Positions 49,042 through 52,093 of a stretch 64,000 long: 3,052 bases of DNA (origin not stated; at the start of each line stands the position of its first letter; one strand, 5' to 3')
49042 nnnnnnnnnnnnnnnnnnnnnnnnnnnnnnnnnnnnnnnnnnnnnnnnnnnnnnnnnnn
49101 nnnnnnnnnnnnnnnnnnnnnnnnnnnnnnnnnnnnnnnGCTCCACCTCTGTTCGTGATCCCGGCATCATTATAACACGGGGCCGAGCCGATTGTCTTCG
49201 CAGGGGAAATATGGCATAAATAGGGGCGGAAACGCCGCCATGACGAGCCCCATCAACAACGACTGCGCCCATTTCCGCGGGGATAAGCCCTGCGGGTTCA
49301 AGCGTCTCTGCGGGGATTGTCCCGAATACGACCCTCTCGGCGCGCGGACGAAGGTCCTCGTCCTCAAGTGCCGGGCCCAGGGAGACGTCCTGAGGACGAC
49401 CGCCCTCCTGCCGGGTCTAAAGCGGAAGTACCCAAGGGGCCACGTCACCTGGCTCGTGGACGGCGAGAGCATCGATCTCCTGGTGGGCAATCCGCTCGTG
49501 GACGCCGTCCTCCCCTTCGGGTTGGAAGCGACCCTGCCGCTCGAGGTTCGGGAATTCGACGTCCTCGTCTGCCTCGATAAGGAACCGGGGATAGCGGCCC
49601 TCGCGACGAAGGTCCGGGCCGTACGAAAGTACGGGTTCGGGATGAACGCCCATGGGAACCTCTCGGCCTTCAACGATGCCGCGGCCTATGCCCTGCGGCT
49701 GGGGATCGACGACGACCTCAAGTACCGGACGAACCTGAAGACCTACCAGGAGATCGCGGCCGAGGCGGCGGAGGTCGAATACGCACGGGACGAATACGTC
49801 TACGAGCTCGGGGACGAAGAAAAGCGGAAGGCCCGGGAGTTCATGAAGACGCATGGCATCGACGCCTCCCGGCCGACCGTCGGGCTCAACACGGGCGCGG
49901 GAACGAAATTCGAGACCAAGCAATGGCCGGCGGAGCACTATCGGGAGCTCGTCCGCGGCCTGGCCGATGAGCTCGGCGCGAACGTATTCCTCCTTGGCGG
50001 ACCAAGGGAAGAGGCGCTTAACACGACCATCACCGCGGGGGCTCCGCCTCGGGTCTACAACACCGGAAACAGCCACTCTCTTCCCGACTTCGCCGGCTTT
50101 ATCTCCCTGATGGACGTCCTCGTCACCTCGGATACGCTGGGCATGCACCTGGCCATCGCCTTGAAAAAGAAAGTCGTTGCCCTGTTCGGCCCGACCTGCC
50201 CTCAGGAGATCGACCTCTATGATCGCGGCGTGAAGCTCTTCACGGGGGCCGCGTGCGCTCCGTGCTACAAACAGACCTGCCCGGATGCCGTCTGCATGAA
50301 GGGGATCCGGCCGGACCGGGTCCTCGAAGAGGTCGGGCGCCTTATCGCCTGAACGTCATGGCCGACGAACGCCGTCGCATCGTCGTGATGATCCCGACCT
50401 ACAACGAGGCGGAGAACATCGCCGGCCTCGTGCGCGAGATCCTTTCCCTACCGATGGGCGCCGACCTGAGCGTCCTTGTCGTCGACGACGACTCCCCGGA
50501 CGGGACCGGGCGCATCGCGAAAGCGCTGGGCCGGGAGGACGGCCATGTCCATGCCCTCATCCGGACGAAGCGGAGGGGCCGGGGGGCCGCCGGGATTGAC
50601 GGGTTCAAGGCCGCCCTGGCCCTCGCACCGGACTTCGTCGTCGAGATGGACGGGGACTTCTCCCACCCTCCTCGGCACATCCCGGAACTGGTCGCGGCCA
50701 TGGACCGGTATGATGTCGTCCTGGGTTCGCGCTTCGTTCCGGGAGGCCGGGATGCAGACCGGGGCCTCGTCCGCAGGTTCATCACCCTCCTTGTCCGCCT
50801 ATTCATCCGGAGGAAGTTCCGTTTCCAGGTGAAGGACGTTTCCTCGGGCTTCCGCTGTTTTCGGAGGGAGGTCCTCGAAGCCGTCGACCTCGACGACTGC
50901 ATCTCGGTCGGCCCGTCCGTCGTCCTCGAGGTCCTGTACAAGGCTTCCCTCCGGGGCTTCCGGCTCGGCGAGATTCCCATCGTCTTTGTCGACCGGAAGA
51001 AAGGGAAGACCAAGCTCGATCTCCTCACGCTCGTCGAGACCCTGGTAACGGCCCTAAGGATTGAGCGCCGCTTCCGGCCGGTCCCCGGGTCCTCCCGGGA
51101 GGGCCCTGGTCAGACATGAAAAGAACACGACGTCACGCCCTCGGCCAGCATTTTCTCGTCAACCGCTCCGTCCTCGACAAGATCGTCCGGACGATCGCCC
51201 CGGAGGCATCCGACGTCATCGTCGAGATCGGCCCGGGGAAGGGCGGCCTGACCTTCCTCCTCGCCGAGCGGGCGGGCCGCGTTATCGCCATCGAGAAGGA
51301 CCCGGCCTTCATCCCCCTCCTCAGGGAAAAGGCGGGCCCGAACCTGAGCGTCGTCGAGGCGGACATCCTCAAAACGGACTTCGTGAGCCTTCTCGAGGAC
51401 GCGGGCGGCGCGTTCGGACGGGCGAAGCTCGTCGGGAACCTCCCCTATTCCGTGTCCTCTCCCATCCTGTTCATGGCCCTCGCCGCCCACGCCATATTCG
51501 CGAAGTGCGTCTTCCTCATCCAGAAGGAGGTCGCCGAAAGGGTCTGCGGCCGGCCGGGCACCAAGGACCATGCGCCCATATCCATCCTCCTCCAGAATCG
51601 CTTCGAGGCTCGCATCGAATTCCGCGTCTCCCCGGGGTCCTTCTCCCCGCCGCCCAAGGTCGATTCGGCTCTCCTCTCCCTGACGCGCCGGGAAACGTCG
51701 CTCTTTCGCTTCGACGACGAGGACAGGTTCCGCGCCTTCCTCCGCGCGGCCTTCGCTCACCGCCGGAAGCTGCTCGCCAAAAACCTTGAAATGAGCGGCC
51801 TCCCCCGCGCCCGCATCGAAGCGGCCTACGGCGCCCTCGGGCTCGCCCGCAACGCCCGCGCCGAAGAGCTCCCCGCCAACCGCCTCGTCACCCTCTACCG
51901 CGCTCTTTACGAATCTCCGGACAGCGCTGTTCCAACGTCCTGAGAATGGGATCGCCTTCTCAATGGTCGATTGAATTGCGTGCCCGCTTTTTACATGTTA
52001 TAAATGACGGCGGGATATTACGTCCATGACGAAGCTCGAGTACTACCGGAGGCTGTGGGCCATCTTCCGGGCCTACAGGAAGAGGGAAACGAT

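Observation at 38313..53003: Large glycan-assembly locus with two radical-SAM/SPASM enzymes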

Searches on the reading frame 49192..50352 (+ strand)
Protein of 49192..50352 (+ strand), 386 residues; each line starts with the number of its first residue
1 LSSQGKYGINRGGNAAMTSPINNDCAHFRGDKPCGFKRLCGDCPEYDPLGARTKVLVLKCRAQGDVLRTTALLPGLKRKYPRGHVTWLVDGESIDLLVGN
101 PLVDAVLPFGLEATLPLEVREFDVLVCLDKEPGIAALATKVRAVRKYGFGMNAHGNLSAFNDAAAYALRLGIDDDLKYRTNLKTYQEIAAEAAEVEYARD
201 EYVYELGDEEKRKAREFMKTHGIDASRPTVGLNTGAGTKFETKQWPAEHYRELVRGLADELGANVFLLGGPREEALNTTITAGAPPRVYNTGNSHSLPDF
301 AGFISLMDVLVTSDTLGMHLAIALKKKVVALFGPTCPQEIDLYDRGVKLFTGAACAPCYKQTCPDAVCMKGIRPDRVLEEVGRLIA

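Call 5: search_protein_families(library=pfam, proteins=[window:49192-50352:+], max_evalue=0.01)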
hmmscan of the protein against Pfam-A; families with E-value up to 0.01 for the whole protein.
window:49192-50352:+ (386 aa): 1 family
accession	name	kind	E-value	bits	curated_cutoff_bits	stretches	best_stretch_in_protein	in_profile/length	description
PF01075.23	Glyco_transf_9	-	6.6e-27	94.8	22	1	120-364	11-242/247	Glycosyltransferase family 9 (heptosyltransferase)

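Call 9: search_protein_families(library=ncbifam, proteins=[window:49192-50352:+], max_evalue=0.001)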
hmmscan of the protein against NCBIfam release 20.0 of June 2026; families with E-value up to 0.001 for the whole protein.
window:49192-50352:+ (386 aa): 6 families
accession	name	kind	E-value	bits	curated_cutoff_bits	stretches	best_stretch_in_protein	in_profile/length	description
TIGR02193.1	heptsyl_trn_I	equivalog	8.2e-22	77.8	185.3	2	135-381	99-316/320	lipopolysaccharide heptosyltransferase I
TIGR02195.1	heptsyl_trn_II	equivalog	5.2e-21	75.1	134.6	1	211-384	158-337/339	lipopolysaccharide heptosyltransferase II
TIGR02201.1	heptsyl_trn_III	equivalog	1.2e-14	54.2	170.2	2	54-107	1-54/344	putative lipopolysaccharide heptosyltransferase III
NF008162.0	PRK10916.1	equivalog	1.8e-12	47.1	569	1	214-338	167-293/348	ADP-heptose--LPS heptosyltransferase RfaF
NF007742.0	PRK10422.1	equivalog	1.2e-10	40.7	467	1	53-106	6-59/352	lipopolysaccharide core heptosyltransferase RfaQ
NF008204.0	PRK10964.1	equivalog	5e-10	39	437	1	214-344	166-291/322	lipopolysaccharide heptosyltransferase RfaC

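Call 82: search_solved_structures(query=window:49240-50349:+, max_evalue=0.01)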
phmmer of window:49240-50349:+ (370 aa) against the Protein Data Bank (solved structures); distinct sequences matched with E-value up to 0.01: 5.
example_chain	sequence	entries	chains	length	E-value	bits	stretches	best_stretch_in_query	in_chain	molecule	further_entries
3tov_A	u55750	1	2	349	1.5e-14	57.2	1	187-322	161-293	Glycosyl transferase family 9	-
1psw_A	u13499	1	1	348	3.4e-11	46.1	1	206-368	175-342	ADP-HEPTOSE LPS HEPTOSYLTRANSFERASE II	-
6dfe_A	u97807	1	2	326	2.5e-08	36.7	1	38-329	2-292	ADP-heptose--LPS heptosyltransferase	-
2gt1_A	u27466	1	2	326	2.5e-08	36.7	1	38-329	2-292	Lipopolysaccharide heptosyltransferase-1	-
2h1f_A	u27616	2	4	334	2.7e-08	36.5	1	38-329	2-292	Lipopolysaccharide heptosyltransferase-1 | Lipopolysaccharide heptosyltransferase 1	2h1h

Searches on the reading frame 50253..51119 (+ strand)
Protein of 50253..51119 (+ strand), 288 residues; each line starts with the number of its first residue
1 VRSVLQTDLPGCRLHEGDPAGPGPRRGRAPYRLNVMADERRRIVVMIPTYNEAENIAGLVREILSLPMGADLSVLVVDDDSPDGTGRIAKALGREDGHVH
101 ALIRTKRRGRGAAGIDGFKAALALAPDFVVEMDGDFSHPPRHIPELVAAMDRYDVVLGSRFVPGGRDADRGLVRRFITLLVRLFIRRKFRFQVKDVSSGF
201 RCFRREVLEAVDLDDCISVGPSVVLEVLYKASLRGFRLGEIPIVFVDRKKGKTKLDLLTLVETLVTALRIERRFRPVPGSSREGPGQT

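Call 5: search_protein_families(library=pfam, proteins=[window:50253-51119:+], max_evalue=0.01)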
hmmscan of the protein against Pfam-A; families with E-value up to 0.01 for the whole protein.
window:50253-51119:+ (288 aa): 2 families
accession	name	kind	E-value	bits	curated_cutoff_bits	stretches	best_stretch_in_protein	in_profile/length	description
PF00535.33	Glycos_transf_2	-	1e-26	94.3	23.3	1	45-210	2-166/168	Glycosyl transferase family 2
PF13641.12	Glyco_tranf_2_3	-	9e-08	32.8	27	1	43-210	3-173/230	Glycosyltransferase like family 2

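Call 9: search_protein_families(library=ncbifam, proteins=[window:50253-51119:+], max_evalue=0.001)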
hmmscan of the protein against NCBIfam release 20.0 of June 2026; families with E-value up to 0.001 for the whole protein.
window:50253-51119:+ (288 aa): 15 families
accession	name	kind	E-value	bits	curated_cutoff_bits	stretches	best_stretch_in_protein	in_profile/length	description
TIGR04182.1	glyco_TIGR04182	equivalog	1.5e-20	73.8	325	1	43-259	2-205/293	S-layer glycoprotein N-glycosyltransferase AglJ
NF007986.1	PRK10714.1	equivalog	3.5e-18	65.7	529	1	41-264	6-219/316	undecaprenyl-phosphate 4-deoxy-4-formamido-L-arabinose transferase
NF041391.1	DPhHxTase_Halo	equivalog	2.5e-16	59.3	375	1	49-259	3-196/213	dolichyl-phosphate hexose transferase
NF047588.1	GlcsyltransPgfSStrep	equivalog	1.4e-15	57.3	500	1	42-211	2-167/308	glycosyltransferase PgfS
TIGR03469.1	HpnB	hypoth_equivalog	4e-14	52.5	379.25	1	42-163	45-173/386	hopene-associated glycosyltransferase HpnB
NF058614.1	PPMAGASynPpgS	equivalog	1.7e-13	50.5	370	1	44-252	3-205/226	polyprenyl-phospho-N-acetylgalactosaminyl synthase PpgS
TIGR03937.1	PgaC_IcaA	equivalog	6.8e-09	35.2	422.3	1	37-135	41-135/407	poly-beta-1,6-N-acetyl-D-glucosamine synthase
TIGR03965.1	mycofact_glyco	equivalog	7e-09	35.1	280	1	37-170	70-198/467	mycofactocin biosynthesis glycosyltransferase MftF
NF010496.0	PRK13915.1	equivalog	1.8e-08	33.8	262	1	37-149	27-141/307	glucosyl-3-phosphoglycerate synthase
TIGR04283.1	glyco_like_mftF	equivalog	1.9e-07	30.9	182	1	44-113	2-63/221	TIGR04283 family arsenosugar biosynthesis glycosyltransferase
NF045692.1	OglycostaseCruG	equivalog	3.9e-06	26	600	1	39-212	39-219/386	2'-O-glycosyltransferase CruG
NF053846.1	glyco_with_XrtP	equivalog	1.4e-05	24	520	1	46-117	46-118/440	XrtP-associated glycosyltransferase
NF047683.1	TeichurnBiosyTuaG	equivalog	6.8e-05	22.6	400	1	36-135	1-96/252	teichuronic acid biosynthesis protein TuaG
NF041875.1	EPS_EpsD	equivalog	0.0001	21.8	370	1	45-150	3-104/325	exopolysaccharide biosynthesis glycosyltransferase EpsD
NF050050.1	ProtGlycPglI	equivalog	0.00013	21.4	500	1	43-157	4-116/306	GalNAc(5)-diNAcBac-PP-undecaprenol beta-1,3-glucosyltransferase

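Call 84: search_solved_structures(query=window:50358-51116:+, max_evalue=0.00001)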
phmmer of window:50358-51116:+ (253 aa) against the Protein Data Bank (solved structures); distinct sequences matched with E-value up to 0.00001: 4.
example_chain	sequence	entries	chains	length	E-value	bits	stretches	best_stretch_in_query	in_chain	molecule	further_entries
5mlz_A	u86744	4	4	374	1.1e-31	113.5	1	6-231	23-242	Dolichol monophosphate mannose synthase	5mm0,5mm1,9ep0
9bhc_C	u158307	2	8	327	5.7e-18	68.6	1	6-232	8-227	Undecaprenyl-phosphate 4-deoxy-4-formamido-L-arabinose transferase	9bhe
8vxh_A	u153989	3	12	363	7.8e-18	68.2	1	6-232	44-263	Undecaprenyl-phosphate 4-deoxy-4-formamido-L-arabinose transferase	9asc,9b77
9hwj_A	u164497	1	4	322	4.6e-17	65.7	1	6-229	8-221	Undecaprenyl-phosphate 4-deoxy-4-formamido-L-arabinose transferase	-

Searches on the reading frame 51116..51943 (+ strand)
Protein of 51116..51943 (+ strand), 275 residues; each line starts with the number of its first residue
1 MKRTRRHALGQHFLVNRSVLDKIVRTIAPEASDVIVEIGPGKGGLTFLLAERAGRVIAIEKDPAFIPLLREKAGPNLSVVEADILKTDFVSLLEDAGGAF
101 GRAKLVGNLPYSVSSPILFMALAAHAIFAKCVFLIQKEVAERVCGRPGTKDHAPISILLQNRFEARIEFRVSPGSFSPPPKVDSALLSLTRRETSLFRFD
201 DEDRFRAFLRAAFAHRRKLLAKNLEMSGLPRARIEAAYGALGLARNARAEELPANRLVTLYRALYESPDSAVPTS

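Call 5: search_protein_families(library=pfam, proteins=[window:51116-51943:+], max_evalue=0.01)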
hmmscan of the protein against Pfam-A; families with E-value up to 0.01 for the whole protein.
window:51116-51943:+ (275 aa): 3 families
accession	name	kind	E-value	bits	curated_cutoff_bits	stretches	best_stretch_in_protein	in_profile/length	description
PF00398.26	RrnaAD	-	3.1e-57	194.1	24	1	5-262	4-259/263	Ribosomal RNA adenine dimethylase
PF13649.12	Methyltransf_25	-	7.9e-06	26.9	27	1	35-89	1-60/97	Methyltransferase domain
PF08241.18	Methyltransf_11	-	0.00072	20.6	21.2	1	36-89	1-56/95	Methyltransferase domain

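Call 9: search_protein_families(library=ncbifam, proteins=[window:51116-51943:+], max_evalue=0.001)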
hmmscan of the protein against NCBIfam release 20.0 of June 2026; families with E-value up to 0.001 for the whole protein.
window:51116-51943:+ (275 aa): 24 families
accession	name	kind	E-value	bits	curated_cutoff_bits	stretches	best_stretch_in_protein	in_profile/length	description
TIGR00755.1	ksgA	equivalog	1.2e-67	227.9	171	1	6-263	4-255/256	16S rRNA (adenine(1518)-N(6)/adenine(1519)-N(6))-dimethyltransferase RsmA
NF000499.2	Erm23S_rRNA_broad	equivalog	6e-49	166.6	212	1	9-263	1-243/244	23S ribosomal RNA methyltransferase Erm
NF000337.1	erm_SHROVE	exception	1.1e-33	116.6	320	1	5-261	2-247/248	ErmE/ErmH/ErmO/ErmR family 23S rRNA (adenine(2058)-N(6))-methyltransferase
NF011486.0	PRK14896.1-1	equivalog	3.1e-31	108.5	450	1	10-222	27-231/284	16S ribosomal RNA methyltransferase A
NF042988.1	Erm46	exception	1.9e-25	89.6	503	1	3-223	5-211/255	23S rRNA (adenine(2058)-N(6))-methyltransferase Erm(46)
NF000047.1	ErmV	exception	1.2e-24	87.1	500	1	7-262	9-255/259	23S rRNA (adenine(2058)-N(6))-methyltransferase Erm(V)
NF000024.1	ErmS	exception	4.7e-23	82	675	1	3-262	58-307/319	23S rRNA (adenine(2058)-N(6))-methyltransferase Erm(S)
NF012218.0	erm_38_23S_MT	exception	2.4e-22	79.4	800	1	5-263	7-257/386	23S rRNA (adenine(2058)-N(6))-methyltransferase Erm(38)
NF042938.1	Erm55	exception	1.5e-21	76.7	525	1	3-221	5-209/270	23S rRNA (adenine(2058)-N(6))-methyltransferase Erm(55)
NF012223.0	erm_F_23S_MT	exception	9.4e-19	67.7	575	1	9-212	11-204/266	23S rRNA (adenine(2058)-N(6))-methyltransferase Erm(F)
NF000087.1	ErmO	exception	3.8e-18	65.8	450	1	5-261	7-254/259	23S rRNA (adenine(2058)-N(6))-methyltransferase Erm(O)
NF045543.1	erm_G_23S_MT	exception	8.9e-16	58.4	515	1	11-234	10-221/244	23S rRNA (adenine(2058)-N(6))-methyltransferase Erm(G)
NF000411.1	Erm45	exception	3.2e-15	56.6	525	1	9-235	7-221/245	23S rRNA (adenine(2058)-N(6))-methyltransferase Erm(45)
NF012220.1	erm_B_23S_MT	exception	1e-14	54.7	525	1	10-196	8-182/245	23S rRNA (adenine(2058)-N(6))-methyltransferase Erm(B)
NF012219.1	erm_C_23S_MT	exception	1.6e-14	54.1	530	1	10-230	9-217/244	23S rRNA (adenine(2058)-N(6))-methyltransferase Erm(C)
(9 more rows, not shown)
